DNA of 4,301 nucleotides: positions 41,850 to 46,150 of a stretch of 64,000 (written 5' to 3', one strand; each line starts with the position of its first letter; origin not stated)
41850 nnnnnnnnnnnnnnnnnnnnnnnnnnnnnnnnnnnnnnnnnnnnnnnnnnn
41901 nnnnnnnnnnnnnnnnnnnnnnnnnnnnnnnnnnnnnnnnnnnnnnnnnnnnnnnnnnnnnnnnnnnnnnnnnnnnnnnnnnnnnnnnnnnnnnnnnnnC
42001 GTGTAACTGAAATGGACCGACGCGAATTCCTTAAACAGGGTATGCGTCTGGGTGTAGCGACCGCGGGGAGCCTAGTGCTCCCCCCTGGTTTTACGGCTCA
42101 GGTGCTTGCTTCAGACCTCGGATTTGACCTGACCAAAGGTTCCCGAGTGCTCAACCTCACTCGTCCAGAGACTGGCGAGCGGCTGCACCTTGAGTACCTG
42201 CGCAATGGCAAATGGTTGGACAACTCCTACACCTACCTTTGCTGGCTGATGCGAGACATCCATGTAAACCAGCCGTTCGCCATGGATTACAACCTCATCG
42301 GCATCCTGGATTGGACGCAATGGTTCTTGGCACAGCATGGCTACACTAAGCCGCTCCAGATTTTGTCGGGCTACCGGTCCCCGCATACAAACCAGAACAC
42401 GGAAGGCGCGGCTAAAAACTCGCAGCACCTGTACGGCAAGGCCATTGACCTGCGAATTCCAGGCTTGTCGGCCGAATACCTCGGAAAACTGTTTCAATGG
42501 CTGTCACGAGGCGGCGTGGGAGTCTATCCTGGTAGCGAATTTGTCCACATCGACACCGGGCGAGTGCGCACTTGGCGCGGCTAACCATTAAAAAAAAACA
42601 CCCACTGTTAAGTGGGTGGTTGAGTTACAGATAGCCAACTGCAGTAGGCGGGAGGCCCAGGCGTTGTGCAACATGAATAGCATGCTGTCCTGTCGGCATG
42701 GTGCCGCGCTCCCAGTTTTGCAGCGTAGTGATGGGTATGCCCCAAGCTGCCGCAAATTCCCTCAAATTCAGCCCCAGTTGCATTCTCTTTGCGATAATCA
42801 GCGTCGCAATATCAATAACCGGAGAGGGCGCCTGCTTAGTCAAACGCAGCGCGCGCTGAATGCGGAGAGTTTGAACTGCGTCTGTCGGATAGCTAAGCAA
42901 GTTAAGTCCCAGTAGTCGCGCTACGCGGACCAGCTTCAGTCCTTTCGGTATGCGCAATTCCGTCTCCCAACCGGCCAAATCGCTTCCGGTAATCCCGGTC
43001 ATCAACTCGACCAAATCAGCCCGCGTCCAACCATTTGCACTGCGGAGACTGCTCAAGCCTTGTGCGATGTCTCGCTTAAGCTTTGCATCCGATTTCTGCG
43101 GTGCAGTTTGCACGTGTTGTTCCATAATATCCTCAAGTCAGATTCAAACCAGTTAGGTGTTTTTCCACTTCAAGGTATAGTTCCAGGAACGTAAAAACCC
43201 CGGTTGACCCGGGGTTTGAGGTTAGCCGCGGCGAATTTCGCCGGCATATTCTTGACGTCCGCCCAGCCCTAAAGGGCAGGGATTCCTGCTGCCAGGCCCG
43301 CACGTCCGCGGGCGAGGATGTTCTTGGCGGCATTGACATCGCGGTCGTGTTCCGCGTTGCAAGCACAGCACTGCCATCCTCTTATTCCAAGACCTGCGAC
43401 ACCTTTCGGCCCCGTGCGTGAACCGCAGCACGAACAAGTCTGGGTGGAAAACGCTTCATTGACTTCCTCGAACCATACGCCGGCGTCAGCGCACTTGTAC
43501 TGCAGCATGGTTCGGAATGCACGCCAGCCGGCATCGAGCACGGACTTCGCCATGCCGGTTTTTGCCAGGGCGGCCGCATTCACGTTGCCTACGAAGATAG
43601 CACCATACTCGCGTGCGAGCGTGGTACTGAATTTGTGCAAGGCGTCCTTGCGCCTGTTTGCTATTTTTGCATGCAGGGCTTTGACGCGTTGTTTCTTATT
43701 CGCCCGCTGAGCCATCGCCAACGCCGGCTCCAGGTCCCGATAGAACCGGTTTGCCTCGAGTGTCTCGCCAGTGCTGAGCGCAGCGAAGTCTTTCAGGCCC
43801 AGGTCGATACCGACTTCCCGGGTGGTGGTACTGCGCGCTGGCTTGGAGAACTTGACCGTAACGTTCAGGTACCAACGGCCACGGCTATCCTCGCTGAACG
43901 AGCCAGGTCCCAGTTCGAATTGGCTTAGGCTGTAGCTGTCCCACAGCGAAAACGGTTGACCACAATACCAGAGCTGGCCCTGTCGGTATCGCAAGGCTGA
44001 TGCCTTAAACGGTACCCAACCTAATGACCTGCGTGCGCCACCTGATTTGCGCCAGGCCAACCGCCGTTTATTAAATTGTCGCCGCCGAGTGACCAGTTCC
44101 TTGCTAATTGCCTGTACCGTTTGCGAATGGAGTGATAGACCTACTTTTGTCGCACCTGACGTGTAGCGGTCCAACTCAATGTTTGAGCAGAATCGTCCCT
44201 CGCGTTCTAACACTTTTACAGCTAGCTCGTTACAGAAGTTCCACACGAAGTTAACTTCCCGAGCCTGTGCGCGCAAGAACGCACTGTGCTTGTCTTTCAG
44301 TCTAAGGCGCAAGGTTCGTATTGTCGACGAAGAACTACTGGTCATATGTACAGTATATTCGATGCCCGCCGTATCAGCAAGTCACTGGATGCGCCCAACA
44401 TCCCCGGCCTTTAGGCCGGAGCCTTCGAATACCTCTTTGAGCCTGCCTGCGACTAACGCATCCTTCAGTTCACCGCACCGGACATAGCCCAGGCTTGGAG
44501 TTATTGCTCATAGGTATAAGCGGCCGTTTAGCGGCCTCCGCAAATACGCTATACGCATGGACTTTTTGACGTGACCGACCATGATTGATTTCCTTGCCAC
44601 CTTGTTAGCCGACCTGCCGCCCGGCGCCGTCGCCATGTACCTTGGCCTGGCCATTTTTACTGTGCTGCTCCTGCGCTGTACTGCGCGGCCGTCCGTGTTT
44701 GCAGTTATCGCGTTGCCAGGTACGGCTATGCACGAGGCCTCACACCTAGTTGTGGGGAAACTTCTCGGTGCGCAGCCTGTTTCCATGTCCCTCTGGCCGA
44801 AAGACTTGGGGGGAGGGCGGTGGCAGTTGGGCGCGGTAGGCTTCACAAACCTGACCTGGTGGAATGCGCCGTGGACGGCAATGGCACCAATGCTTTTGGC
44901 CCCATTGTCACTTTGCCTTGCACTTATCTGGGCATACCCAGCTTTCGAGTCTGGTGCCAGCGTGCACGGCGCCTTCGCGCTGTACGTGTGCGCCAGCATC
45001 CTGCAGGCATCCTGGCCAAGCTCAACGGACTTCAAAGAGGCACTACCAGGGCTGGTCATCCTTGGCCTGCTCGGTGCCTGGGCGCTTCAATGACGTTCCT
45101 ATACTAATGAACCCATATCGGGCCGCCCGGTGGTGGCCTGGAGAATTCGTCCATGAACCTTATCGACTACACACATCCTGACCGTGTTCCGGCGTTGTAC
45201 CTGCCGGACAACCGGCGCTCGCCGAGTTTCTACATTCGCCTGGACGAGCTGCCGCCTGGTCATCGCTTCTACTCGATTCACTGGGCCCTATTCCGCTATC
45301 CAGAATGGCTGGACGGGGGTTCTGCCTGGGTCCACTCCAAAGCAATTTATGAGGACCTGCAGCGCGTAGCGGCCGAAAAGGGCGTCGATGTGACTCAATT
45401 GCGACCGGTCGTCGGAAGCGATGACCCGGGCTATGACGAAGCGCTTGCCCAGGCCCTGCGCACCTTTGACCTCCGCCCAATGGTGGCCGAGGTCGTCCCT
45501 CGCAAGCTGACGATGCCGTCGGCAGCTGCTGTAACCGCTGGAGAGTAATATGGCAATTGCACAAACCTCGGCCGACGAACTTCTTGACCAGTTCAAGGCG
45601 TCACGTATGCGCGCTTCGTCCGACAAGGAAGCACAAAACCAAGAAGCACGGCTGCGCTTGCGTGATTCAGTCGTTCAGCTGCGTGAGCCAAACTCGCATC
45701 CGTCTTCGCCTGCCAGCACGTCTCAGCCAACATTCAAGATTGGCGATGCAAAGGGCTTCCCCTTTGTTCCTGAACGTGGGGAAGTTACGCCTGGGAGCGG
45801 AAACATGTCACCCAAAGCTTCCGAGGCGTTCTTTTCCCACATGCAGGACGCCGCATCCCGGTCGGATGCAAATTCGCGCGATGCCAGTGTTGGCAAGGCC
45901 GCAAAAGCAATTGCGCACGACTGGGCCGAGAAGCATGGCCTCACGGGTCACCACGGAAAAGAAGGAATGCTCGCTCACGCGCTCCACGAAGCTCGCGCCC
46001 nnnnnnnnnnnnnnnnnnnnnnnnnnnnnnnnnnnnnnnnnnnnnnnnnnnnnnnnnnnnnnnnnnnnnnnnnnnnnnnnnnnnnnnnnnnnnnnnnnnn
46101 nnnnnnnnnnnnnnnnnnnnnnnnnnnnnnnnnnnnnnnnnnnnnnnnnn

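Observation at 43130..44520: TnpB-only IS200/IS605-family element inserted in the phage-like backbone, with candidate omega-RNA region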

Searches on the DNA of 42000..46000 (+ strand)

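Call 4: search_rna_families(source=window, start=42000, end=46000, threshold=evalue, max_evalue=1, show_alignments=3)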
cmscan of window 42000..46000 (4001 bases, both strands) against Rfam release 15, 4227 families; matches with E-value up to 1: 0.
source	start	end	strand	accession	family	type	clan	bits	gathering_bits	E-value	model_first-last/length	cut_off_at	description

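Call 7: search_dna_similar(query=window:42900-44700:+, collection=phages, mode=distant)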
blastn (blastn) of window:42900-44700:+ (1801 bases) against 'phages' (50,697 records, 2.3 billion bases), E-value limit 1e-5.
Records with a match: 15; places in all: 16; records where one place covers at least 80% of the query: 0.
Best place of each record, by identity: 80-90% 2; 60-80% 13.
By first word of the organism name: Ralstonia 12; Salmonella 2; Bacillus 1.
By host as written in the record: Ralstonia pseudosolanacearum I-31 (MT043) 6; Ralstonia pseudosolanacearum I-31 (MT035) 3; Salmonella enterica subsp. enterica serovar Typhimurium 2; Ralstonia pseudosolanacearum I-33 (MT061) 2; Bacillus sp 1; Ralstonia solanacearum SL341 1.
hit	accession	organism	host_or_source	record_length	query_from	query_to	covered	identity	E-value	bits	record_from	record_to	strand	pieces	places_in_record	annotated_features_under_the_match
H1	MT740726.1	Ralstonia phage Albius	Ralstonia pseudosolanacearum I-31 ...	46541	384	1400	56%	73.4%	8e-170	604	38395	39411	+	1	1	hypothetical protein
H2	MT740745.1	Ralstonia phage Raharianne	Ralstonia pseudosolanacearum I-31 ...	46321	384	1400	56%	73.4%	8e-170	604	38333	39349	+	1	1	hypothetical protein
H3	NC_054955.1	Ralstonia phage Raharianne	Ralstonia pseudosolanacearum I-31 ...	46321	384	1400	56%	73.4%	8e-170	604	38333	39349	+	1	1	transposase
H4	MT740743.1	Ralstonia phage Hyacinthe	Ralstonia pseudosolanacearum I-31 ...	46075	349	1047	39%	67.6%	1e-46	195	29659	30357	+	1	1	transposase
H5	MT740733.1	Ralstonia phage Dimitile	Ralstonia pseudosolanacearum I-31 ...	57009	350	1047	39%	67.7%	1e-47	197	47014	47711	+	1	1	transposase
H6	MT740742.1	Ralstonia phage Heva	Ralstonia pseudosolanacearum I-31 ...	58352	353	1047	39%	67.6%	2e-45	191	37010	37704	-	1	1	transposase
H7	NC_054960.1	Ralstonia phage Heva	Ralstonia pseudosolanacearum I-31 ...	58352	353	1047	39%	67.6%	2e-45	191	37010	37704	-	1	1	transposase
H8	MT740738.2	Ralstonia phage Gamede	Ralstonia pseudosolanacearum I-31 ...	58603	352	849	28%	68.2%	3e-35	157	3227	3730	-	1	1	none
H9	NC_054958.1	Ralstonia phage Gamede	Ralstonia pseudosolanacearum I-31 ...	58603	352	849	28%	68.2%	3e-35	157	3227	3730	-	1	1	none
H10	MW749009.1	Bacillus phage vB_BspP_Dartukuta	Bacillus sp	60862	353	822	26%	66.5%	2e-26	127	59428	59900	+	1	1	putative IS200/IS605 family element transposase accessory protein TnpB | putative outer membrane lytic protein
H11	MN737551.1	Salmonella phage LPSTLL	Salmonella enterica subsp. enterica ...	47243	349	560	12%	69.5%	6e-13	82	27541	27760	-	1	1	putative head morphogenesis protein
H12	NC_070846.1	Salmonella phage LPSTLL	Salmonella enterica subsp. enterica ...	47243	349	560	12%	69.5%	6e-13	82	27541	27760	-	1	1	transposase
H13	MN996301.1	Ralstonia phage RpY1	Ralstonia solanacearum SL341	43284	352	545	11%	70.0%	1e-14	88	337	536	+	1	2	none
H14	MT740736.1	Ralstonia phage Eline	Ralstonia pseudosolanacearum I-33 ...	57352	352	456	6%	80.0%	1e-16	96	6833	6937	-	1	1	none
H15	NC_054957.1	Ralstonia phage Eline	Ralstonia pseudosolanacearum I-33 ...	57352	352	456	6%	80.0%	1e-16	96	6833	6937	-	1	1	none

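Call 8: search_dna_similar(query=window:42900-44700:+, collection=plasmids, mode=distant)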
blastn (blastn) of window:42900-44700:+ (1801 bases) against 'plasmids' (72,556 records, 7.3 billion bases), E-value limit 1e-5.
Records with a match: 282; places in all: 312; records where one place covers at least 80% of the query: 0.
Best place of each record, by identity: 80-90% 6; 60-80% 276.
By first word of the organism name: Klebsiella 227; Pseudomonas 10; Acinetobacter 6; Shewanella 4; Variovorax 4; Rhodococcus 4; Cupriavidus 3; Burkholderia 3; Hydrogenophaga 2; Azotobacter 2; and 15 more.
By predicted mobility (MOB-suite, as given by PLSDB): conjugative 235; non-mobilizable 38; mobilizable 9.
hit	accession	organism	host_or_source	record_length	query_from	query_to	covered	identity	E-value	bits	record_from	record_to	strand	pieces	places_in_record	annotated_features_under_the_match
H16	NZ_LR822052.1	Stutzerimonas stutzeri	-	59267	380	1122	41%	67.0%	8e-49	203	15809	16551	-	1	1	transposase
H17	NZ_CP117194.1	Acidovorax temperans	cell culture,Acidovorax temperans ...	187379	359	1047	38%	68.6%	7e-50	206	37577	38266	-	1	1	transposase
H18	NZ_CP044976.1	Hydrogenophaga sp. PBL-H3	-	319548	353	1048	39%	66.5%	7e-37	163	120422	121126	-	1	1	RNA-guided endonuclease TnpB family protein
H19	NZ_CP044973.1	Hydrogenophaga sp. PBL-H3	-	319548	353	1048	39%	66.5%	7e-37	163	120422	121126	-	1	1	RNA-guided endonuclease TnpB family protein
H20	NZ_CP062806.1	Cupriavidus basilensis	Cell culture,Sediment of a freshwater ...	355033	350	914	31%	69.1%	2e-45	193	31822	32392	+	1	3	RNA-guided endonuclease TnpB family protein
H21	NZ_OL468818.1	Pseudomonas aeruginosa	-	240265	352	920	32%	68.3%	2e-45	192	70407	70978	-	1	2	RNA-guided endonuclease TnpB family protein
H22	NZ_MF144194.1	Pseudomonas aeruginosa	-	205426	352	920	32%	68.3%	2e-45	192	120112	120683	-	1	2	RNA-guided endonuclease TnpB family protein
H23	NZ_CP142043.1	Pseudomonas veronii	cell culture,ground water from aniline ...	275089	352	920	32%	68.3%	2e-45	192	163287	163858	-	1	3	RNA-guided endonuclease TnpB family protein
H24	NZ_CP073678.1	Cupriavidus sp. KK10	Isolate,A bacterial consortium from ...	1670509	350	914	31%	68.1%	3e-41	178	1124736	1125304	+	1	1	none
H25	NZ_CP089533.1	Pseudomonas veronii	single cell,former landfill site for ...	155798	353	920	32%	67.6%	2e-38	169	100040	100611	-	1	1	RNA-guided endonuclease TnpB family protein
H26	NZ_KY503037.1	Pseudomonas fluorescens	-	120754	353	920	32%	67.6%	2e-38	169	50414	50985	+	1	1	RNA-guided endonuclease TnpB family protein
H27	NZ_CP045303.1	Azotobacter salinestris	cell culture,soil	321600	353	915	31%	67.8%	1e-41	179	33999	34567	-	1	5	RNA-guided endonuclease TnpB family protein | hypothetical protein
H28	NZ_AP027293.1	Neptuniibacter halophilus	-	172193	353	914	31%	67.9%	6e-44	187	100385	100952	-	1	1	transposase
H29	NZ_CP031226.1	Pseudomonas amygdali pv. lachrymans str. M301315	-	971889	353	915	31%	67.1%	1e-33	153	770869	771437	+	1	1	YkgJ family cysteine cluster protein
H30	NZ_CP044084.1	Pseudomonas luteola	Homo sapiens,clinical isolate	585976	353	915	31%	66.1%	2e-30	142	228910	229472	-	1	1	RNA-guided endonuclease TnpB family protein | hypothetical protein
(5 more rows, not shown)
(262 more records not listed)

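Call 50: build_rna_model(alignment_id=A4, structure=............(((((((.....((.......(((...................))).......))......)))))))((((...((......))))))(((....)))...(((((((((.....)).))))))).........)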
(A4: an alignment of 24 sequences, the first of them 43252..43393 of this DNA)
Model R1 built from alignment A4 (24 sequences, 147 columns); structure: as given.
model positions 142; base pairs 30; branch points 3; effective number of sequences 1.72; information 0.59 bits per position. Calibrated on 0.2 Mb of random sequence (short: E-values are rough).
structure used (alignment columns):
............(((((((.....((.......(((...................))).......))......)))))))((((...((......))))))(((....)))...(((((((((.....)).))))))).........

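Call 51: search_with_rna_model(model_id=R1, source=window, max_evalue=10, show_alignments=1)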
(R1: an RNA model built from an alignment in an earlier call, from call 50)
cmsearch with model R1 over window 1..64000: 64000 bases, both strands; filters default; matches with E-value up to 10: 1.
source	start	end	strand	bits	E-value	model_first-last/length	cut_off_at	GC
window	43252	43393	-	151.2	3.7e-41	1-142/142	no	0.62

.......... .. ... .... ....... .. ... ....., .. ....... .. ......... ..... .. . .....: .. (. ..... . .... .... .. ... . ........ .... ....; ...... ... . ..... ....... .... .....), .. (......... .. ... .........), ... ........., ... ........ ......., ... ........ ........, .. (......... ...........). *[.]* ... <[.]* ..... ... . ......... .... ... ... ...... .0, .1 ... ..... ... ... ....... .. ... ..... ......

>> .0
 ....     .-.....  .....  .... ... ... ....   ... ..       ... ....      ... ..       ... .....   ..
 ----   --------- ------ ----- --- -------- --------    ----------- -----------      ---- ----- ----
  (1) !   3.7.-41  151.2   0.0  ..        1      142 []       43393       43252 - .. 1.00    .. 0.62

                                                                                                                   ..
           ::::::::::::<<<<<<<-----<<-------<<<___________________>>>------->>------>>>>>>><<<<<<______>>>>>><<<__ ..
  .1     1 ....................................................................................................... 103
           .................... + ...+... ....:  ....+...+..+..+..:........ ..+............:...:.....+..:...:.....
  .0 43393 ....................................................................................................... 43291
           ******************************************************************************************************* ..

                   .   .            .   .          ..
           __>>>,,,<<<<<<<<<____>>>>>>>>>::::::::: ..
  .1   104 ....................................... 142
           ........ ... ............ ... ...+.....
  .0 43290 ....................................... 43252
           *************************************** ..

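Call 52: search_with_rna_model(model_id=R1, sources=[L090, L091, L092, L093, L094, L095, L096, L097, L098, L099, L100, L101, L102, L103, L104, L105, L106, L107, L108, L109, L110, L111, L112, L113, L114, L115, L116, L117, L118, L119, L120, L121, L122, L123, L124, L125, L126, L085, L001, L002, L003, L087, L088, L089], max_evalue=0.01)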
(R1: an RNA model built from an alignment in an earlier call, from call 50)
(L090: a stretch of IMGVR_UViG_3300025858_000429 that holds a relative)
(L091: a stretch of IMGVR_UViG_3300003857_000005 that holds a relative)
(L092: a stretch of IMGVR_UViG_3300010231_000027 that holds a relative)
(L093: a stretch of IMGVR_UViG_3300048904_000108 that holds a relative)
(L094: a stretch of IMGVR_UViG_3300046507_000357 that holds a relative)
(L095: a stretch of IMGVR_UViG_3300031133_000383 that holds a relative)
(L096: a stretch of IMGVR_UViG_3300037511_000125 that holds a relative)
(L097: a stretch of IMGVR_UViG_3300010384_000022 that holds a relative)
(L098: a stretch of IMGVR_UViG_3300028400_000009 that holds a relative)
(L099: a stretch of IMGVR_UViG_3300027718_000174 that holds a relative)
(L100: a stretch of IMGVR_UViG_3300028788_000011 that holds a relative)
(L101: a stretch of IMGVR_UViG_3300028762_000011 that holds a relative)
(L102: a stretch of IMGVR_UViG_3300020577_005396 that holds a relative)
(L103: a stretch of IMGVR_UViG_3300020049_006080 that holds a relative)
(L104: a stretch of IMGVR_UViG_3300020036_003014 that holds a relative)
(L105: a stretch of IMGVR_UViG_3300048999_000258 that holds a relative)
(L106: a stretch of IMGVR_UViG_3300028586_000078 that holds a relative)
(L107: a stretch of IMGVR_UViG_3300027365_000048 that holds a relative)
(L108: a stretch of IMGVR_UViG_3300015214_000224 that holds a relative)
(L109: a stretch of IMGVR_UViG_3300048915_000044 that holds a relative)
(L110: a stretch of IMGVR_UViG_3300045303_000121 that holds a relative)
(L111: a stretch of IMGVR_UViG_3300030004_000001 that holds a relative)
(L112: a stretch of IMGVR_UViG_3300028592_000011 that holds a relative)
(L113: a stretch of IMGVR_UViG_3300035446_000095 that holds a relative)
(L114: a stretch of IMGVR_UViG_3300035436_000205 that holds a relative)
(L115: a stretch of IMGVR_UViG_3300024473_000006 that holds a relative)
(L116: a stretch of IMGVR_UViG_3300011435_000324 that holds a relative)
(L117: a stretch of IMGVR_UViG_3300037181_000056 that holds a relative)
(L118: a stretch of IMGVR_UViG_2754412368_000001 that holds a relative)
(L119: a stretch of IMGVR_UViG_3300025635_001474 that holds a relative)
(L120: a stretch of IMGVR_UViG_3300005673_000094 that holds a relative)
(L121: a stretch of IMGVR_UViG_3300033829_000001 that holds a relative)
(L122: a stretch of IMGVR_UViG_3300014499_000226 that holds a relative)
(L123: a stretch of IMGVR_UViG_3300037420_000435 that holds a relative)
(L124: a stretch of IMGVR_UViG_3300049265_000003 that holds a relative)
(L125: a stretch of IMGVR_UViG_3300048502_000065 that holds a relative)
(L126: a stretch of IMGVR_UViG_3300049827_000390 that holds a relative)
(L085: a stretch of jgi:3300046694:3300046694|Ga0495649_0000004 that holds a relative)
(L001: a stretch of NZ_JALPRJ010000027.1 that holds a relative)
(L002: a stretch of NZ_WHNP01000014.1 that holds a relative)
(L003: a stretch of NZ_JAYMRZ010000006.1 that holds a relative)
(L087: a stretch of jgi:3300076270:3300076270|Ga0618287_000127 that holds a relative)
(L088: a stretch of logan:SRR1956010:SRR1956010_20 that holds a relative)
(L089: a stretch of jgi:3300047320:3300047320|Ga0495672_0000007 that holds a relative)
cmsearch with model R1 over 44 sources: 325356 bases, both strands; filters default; matches with E-value up to 0.01: 40.
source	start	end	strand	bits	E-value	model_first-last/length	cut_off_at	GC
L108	3923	4064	+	153.3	4.9e-41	1-142/142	no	0.58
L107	3923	4064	+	153.1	5.5e-41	1-142/142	no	0.56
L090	1250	1391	+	152.6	7.7e-41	1-142/142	no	0.64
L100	3926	4067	+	149.5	5.6e-40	1-142/142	no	0.54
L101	3926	4067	+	149.5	5.6e-40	1-142/142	no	0.54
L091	3965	4106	+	149.2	7.1e-40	1-142/142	no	0.55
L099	3965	4106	+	149.2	7.1e-40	1-142/142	no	0.55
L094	3965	4107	+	139.4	4.1e-37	1-142/142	no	0.55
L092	3965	4107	+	139.1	4.9e-37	1-142/142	no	0.56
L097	3965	4107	+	139.1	4.9e-37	1-142/142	no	0.56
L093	3962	4103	+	136.3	3.2e-36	1-142/142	no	0.54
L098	3974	4116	+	134.1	1.3e-35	1-142/142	no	0.52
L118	3893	4035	+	132.2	4.6e-35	1-142/142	no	0.57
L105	5317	5457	+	126.3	2.1e-33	1-142/142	no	0.56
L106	3926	4065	+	120.6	8.9e-32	1-142/142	no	0.58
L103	3929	4081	+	118.4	3.6e-31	1-142/142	no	0.59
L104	1655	1807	+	118.4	3.6e-31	1-142/142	no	0.59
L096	3986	4126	+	117.4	7e-31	1-142/142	no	0.6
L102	3935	4091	+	115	3.4e-30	1-142/142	no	0.48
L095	3932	4074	+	114.8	3.8e-30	1-142/142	no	0.47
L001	6953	7163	+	104.6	2.9e-27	1-142/142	no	0.63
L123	3935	4091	+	100.7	3.8e-26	1-142/142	no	0.45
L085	6953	7168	+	97.3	3.4e-25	1-142/142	no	0.64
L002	6953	7169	+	88.7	9.2e-23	1-142/142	no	0.65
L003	6953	7170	+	88.3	1.2e-22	1-142/142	no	0.64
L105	3926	4090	+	86.1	5.3e-22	1-142/142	no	0.57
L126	3938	4105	+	85.7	6.4e-22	1-142/142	no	0.35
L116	3926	4093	+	85.2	9.1e-22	1-142/142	no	0.6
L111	3923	4071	+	80.9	1.5e-20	1-142/142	no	0.44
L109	3784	3921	+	80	2.7e-20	1-142/142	no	0.61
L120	3923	4093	+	68.9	3.7e-17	1-142/142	no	0.61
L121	3956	4089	+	68.7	4.3e-17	1-142/142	no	0.57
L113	3947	4073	+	65.3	3.9e-16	1-142/142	no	0.55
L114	3947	4073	+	65.3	3.9e-16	1-142/142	no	0.55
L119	3965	4089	+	59.3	2e-14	1-142/142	no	0.57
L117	3944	4068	+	51.1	4.2e-12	1-142/142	no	0.56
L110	3932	4075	+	50.7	5.2e-12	1-142/142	no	0.59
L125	3944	4087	+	49.7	1e-11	1-142/142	no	0.6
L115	3965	4103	+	49.4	1.3e-11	1-142/142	no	0.6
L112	3950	4102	+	48.2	2.7e-11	1-142/142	no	0.6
